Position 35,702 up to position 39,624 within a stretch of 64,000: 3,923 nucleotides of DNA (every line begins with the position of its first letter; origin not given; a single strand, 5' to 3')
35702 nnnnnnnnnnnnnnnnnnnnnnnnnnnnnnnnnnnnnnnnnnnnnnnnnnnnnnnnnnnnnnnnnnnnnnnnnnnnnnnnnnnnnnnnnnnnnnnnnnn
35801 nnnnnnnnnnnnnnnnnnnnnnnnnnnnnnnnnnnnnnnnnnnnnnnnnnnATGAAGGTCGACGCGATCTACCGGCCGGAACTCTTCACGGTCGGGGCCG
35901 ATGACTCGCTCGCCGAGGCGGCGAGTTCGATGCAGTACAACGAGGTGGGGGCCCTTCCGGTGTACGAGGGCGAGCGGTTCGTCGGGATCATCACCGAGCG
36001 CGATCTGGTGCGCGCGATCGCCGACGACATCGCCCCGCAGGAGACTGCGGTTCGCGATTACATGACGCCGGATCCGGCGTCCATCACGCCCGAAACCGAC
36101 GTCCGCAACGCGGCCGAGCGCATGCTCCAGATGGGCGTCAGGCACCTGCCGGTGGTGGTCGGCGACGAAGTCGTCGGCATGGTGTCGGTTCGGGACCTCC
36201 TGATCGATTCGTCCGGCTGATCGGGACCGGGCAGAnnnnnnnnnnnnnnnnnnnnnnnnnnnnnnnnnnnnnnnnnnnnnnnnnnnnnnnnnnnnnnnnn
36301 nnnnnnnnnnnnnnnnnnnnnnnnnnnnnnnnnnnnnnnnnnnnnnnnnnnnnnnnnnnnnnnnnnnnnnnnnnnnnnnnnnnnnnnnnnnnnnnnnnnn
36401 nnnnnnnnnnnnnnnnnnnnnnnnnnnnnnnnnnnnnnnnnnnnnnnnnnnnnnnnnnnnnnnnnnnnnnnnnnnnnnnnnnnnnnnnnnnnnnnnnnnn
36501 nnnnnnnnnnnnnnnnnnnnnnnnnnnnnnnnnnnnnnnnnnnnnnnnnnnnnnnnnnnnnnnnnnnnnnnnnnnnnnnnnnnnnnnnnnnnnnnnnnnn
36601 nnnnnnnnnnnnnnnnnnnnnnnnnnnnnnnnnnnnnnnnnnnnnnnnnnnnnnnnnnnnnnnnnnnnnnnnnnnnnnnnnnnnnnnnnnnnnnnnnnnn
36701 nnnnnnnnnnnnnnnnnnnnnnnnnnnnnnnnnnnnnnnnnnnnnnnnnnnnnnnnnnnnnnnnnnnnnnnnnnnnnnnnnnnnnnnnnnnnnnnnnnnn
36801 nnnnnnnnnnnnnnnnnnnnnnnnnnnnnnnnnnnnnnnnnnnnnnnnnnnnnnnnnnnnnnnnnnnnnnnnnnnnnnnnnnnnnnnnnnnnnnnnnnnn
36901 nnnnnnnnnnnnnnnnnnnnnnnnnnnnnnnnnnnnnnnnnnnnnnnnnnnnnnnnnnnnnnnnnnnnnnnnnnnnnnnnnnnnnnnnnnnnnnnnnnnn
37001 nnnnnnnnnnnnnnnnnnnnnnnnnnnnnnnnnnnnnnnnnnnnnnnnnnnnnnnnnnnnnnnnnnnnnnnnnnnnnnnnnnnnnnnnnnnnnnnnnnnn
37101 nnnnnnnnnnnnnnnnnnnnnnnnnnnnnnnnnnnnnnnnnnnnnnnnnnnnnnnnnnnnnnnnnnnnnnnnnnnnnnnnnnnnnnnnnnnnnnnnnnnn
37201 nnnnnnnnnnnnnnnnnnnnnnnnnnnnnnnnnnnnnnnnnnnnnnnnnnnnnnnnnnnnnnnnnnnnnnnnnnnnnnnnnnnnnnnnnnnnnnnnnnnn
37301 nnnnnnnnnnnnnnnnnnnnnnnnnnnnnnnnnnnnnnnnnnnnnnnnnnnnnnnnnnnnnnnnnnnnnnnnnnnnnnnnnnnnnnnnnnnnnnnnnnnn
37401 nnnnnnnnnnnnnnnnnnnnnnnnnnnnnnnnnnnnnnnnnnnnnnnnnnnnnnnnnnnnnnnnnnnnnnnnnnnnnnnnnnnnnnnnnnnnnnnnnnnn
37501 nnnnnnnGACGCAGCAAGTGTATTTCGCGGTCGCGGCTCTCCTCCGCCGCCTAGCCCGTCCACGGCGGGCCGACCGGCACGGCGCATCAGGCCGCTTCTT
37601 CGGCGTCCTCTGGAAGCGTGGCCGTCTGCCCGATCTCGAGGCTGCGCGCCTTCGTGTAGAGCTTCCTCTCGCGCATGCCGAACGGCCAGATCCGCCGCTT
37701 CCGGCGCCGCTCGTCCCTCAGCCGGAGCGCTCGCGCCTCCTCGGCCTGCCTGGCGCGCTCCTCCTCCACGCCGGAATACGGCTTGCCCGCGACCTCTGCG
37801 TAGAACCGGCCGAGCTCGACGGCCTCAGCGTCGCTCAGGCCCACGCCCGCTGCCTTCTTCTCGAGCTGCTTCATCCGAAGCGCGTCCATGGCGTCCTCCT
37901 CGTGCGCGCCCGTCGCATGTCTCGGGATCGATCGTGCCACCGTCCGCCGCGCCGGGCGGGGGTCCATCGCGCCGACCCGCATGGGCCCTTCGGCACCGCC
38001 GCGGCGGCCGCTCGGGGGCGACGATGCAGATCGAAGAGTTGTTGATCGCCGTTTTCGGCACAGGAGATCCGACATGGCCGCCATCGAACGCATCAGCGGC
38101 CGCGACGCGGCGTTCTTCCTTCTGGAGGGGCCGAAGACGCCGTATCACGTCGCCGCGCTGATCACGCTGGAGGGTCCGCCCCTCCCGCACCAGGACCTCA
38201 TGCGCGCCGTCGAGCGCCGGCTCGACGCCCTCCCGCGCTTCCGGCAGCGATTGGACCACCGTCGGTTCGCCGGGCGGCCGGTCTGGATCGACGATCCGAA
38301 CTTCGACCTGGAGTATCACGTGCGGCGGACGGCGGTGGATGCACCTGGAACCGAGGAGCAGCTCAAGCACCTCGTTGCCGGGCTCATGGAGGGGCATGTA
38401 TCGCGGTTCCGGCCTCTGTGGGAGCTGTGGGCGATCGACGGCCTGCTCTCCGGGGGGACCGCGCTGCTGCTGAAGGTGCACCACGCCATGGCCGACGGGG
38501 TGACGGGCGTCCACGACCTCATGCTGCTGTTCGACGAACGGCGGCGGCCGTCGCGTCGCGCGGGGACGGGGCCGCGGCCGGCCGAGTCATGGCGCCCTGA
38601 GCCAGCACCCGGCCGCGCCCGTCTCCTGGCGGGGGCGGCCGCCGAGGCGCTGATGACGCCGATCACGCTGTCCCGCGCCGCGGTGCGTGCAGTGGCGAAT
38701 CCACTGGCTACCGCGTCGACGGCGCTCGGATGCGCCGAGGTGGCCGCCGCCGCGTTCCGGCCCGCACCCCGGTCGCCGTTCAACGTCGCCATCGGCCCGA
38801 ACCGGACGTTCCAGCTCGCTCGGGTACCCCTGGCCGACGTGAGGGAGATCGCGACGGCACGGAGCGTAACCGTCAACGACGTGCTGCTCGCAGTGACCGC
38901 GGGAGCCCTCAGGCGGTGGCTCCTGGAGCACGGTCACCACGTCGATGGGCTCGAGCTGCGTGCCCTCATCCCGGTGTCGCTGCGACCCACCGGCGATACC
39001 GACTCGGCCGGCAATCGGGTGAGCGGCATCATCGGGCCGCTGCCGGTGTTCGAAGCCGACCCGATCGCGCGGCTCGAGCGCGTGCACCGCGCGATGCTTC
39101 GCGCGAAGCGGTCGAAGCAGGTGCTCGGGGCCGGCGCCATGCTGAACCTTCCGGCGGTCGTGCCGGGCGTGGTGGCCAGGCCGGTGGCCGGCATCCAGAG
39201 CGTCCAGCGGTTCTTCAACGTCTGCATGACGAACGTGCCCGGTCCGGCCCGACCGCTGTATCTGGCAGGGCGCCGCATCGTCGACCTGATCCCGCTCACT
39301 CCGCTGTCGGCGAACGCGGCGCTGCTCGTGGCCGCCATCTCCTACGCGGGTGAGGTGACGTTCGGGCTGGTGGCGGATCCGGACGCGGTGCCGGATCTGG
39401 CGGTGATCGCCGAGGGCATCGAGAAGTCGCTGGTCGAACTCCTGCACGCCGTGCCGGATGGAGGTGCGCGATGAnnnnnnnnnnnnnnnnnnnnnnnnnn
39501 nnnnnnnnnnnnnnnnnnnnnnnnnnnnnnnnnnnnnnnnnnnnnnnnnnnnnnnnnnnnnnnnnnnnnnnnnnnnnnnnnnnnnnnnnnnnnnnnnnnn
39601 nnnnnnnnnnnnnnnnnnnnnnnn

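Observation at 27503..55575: Recurring 14-bp inverted repeat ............(C/A)C at -60 to -90 of at least seven genes: a candidate DosR-like regulon encoded next to its own DosS/DosR pair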

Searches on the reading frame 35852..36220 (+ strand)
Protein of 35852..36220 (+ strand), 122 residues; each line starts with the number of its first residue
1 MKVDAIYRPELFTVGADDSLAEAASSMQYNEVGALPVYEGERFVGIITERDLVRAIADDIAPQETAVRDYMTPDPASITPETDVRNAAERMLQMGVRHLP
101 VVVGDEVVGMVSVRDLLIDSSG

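Call 8: search_protein_families(library=pfam, proteins=[window:35852-36220:+])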
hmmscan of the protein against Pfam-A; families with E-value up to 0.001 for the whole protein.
window:35852-36220:+ (122 aa): 1 family
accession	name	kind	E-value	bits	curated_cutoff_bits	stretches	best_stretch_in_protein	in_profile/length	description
PF00571.33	CBS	-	2.7e-31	108.1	24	2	67-117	1-52/57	CBS domain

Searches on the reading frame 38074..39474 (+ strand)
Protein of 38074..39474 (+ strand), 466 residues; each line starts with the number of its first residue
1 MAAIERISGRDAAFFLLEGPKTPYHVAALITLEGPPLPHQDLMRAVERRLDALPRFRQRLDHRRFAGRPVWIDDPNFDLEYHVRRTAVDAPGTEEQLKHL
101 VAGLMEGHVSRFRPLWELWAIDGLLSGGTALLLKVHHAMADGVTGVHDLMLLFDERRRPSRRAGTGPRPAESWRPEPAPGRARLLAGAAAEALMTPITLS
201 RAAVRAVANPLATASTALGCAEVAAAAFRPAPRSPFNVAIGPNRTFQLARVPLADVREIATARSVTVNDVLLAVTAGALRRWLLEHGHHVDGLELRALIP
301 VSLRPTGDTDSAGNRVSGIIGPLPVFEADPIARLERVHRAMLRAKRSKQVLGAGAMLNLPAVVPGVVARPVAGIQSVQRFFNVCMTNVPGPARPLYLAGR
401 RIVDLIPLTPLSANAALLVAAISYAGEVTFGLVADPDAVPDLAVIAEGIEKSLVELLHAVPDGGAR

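Call 8: search_protein_families(library=pfam, proteins=[window:38074-39474:+])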
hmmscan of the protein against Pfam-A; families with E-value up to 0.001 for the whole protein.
window:38074-39474:+ (466 aa): 3 families
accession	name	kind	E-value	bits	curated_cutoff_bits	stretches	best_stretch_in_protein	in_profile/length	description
PF03007.21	WS_DGAT_cat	-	3.1e-57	194.8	23.6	1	8-270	2-262/263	Wax ester synthase/diacylglycerol acyltransferase catalytic domain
PF06974.18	WS_DGAT_C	-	1.1e-35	123.3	20.7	1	313-456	2-144/145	WS/DGAT C-terminal domain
PF00668.25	Condensation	-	0.00056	19.2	30.6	0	245-282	229-266/456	Condensation domain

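Call 64: search_protein_families(library=ncbifam, proteins=[window:38074-39474:+], max_evalue=0.00001)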
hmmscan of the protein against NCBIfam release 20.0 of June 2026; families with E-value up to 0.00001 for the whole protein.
window:38074-39474:+ (466 aa): 1 family
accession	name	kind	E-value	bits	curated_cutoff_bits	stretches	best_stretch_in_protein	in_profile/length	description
TIGR02946.1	acyl_WS_DGAT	subfamily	5.4e-125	417.8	309.95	1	7-459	1-452/453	wax ester/triacylglycerol synthase family O-acyltransferase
